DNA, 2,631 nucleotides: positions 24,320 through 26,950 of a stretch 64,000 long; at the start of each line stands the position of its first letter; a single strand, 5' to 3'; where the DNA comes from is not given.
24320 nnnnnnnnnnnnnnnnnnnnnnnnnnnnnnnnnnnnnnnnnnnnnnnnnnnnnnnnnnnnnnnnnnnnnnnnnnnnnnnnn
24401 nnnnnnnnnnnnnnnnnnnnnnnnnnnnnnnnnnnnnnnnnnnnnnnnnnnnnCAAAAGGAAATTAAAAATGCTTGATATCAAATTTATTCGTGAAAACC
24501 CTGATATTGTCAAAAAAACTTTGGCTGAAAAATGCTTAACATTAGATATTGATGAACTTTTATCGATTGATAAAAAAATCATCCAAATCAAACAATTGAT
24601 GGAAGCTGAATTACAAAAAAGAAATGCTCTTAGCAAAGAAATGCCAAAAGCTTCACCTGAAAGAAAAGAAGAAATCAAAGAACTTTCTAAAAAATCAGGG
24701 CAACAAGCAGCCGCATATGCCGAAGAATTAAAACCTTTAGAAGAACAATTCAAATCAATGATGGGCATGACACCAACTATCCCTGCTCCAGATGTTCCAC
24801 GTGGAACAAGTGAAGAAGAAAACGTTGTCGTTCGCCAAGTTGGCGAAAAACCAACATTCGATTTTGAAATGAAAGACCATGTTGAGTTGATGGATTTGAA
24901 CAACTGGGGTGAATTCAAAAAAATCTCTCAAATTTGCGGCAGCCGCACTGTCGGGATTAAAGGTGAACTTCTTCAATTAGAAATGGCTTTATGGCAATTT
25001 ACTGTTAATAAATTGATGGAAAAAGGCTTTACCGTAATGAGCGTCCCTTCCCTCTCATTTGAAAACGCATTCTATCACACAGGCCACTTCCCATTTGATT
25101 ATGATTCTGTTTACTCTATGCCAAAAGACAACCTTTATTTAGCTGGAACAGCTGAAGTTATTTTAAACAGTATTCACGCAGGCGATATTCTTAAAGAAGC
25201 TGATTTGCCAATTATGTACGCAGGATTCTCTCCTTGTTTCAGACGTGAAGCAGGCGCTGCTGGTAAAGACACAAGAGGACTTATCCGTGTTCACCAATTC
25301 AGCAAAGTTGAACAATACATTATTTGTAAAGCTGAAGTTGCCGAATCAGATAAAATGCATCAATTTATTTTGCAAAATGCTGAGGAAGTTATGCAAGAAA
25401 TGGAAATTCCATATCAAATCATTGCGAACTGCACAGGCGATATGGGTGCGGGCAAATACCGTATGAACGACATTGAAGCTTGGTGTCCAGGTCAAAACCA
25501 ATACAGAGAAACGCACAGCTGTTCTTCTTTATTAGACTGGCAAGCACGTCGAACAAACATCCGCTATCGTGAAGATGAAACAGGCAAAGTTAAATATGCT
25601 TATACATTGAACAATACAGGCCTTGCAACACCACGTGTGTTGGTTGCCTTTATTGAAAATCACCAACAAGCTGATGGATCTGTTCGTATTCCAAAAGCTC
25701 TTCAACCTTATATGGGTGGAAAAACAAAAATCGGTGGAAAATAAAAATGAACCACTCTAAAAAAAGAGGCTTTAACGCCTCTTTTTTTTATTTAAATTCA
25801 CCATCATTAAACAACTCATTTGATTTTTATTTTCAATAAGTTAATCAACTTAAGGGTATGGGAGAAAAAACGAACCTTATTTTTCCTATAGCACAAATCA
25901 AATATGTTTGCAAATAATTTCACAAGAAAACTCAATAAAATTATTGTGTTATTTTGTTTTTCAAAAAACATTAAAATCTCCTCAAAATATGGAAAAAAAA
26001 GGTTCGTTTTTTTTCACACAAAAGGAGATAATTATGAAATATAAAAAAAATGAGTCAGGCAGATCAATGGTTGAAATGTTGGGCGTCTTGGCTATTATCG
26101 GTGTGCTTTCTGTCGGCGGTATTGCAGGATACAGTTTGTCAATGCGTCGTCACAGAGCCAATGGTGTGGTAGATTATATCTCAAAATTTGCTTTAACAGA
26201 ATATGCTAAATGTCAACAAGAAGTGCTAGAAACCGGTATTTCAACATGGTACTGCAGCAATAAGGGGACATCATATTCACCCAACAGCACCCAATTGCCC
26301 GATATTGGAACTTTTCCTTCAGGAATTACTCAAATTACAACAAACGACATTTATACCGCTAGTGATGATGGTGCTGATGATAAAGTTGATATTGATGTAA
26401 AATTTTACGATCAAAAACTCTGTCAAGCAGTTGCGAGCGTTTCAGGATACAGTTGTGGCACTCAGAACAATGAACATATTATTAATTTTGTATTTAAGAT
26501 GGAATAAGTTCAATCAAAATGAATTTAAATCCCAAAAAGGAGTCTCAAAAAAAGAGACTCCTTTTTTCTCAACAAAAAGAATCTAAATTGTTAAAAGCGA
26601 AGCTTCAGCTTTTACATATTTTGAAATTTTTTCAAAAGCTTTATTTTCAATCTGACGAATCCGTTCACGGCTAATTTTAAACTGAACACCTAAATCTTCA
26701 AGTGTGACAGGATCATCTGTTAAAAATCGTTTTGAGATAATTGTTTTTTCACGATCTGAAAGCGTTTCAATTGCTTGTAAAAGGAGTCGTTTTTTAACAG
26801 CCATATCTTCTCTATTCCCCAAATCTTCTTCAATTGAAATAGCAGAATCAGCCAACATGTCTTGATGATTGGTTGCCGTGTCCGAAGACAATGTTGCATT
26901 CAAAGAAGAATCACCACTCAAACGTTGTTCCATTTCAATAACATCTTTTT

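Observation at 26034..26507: Orphan type IV pilin-like gene with class III signal peptide and no assembly genes nearby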

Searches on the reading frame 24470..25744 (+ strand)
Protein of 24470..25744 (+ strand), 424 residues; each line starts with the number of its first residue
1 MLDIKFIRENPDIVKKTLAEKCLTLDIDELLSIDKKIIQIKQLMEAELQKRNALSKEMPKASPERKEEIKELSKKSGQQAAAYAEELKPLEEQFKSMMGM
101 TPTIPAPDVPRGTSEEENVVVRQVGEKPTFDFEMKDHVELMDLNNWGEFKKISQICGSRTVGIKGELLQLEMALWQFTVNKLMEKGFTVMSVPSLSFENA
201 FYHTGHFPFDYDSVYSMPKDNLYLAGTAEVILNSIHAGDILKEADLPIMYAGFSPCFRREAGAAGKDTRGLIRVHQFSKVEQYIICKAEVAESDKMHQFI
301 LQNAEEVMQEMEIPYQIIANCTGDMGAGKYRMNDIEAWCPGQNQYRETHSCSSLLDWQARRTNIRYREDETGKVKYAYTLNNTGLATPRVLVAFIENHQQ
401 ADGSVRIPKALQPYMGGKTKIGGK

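Call 53: find_encoding_contigs(protein=window:24470-25744:+, flank=4000, max_places=10)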
Protein window:24470-25744:+ (424 aa): 4 contigs read that carry it; 4 places shown.
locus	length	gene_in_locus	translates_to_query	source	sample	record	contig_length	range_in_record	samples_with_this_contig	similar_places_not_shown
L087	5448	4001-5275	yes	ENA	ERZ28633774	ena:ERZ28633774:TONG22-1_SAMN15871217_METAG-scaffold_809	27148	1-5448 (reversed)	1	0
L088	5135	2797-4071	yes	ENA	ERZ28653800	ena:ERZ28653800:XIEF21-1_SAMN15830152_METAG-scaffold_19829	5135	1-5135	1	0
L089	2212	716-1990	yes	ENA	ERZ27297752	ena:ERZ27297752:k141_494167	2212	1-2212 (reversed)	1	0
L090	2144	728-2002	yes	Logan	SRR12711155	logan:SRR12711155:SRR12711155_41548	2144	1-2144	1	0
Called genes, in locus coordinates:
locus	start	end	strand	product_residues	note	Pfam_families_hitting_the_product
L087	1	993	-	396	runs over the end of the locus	PF00009:GTP_EFTU, PF03144:GTP_EFTU_D2, PF03143:GTP_EFTU_D3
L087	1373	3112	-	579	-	PF00515:TPR_1 (faint), PF07719:TPR_2 (faint), PF12895:ANAPC3 (faint), PF13174:TPR_6 (faint), PF13181:TPR_8 (faint), PF13428:TPR_14 (faint), PF13432:TPR_16 (faint), PF13414:TPR_11 (faint), +4 more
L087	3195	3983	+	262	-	PF03167:UDG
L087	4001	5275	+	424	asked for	PF02403:Seryl_tRNA_N, PF00587:tRNA-synt_2b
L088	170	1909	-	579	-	PF00515:TPR_1 (faint), PF07719:TPR_2 (faint), PF12895:ANAPC3 (faint), PF13174:TPR_6 (faint), PF13181:TPR_8 (faint), PF13428:TPR_14 (faint), PF13432:TPR_16 (faint), PF13414:TPR_11 (faint), +4 more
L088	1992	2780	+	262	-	PF03167:UDG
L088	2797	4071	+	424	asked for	PF02403:Seryl_tRNA_N, PF00587:tRNA-synt_2b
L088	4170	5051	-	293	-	PF00140:Sigma70_r1_2, PF04542:Sigma70_r2, PF04545:Sigma70_r4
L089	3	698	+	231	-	?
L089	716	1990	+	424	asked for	PF02403:Seryl_tRNA_N, PF00587:tRNA-synt_2b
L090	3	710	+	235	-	?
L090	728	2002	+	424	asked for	PF02403:Seryl_tRNA_N, PF00587:tRNA-synt_2b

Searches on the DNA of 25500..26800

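Call 102: search_rna_families(source=window, start=25500, end=26800, threshold=evalue, max_evalue=1)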
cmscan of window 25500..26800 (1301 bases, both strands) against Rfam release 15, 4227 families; matches with E-value up to 1: 7.
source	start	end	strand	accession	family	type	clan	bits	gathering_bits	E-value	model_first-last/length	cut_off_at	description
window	25857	25954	+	RF02379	csRNA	Gene; sRNA;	-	26.1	57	0.74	1-93/93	no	Cia-dependent small RNA csRNA1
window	25691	25795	+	RF02053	STnc430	Gene; sRNA;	-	25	47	0.24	1-162/162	no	Enterobacterial sRNA STnc430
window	25697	25793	+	RF02059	STnc50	Gene; sRNA;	-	23.8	55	0.27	1-84/84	no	Salmonella enterica sRNA STnc40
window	26367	26424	+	RF00323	snoR79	Gene; snRNA; snoRNA; CD-box;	-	20.4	80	0.37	1-65/65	no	Small nucleolar RNA R79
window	26534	26570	+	RF04343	Plastid-psbA-2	Cis-reg;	CL00153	20.3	55.8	0.74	1-60/60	no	Plastid-psbA-2 3UTR RNA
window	25724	25798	-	RF01808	MicX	Gene; sRNA;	-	19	75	0.17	1-194/194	no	MicX Vibrio cholerae sRNA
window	26518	26574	-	RF00947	mir-929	Gene; miRNA;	-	18.1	56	0.85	1-74/74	no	mir-929 microRNA precursor family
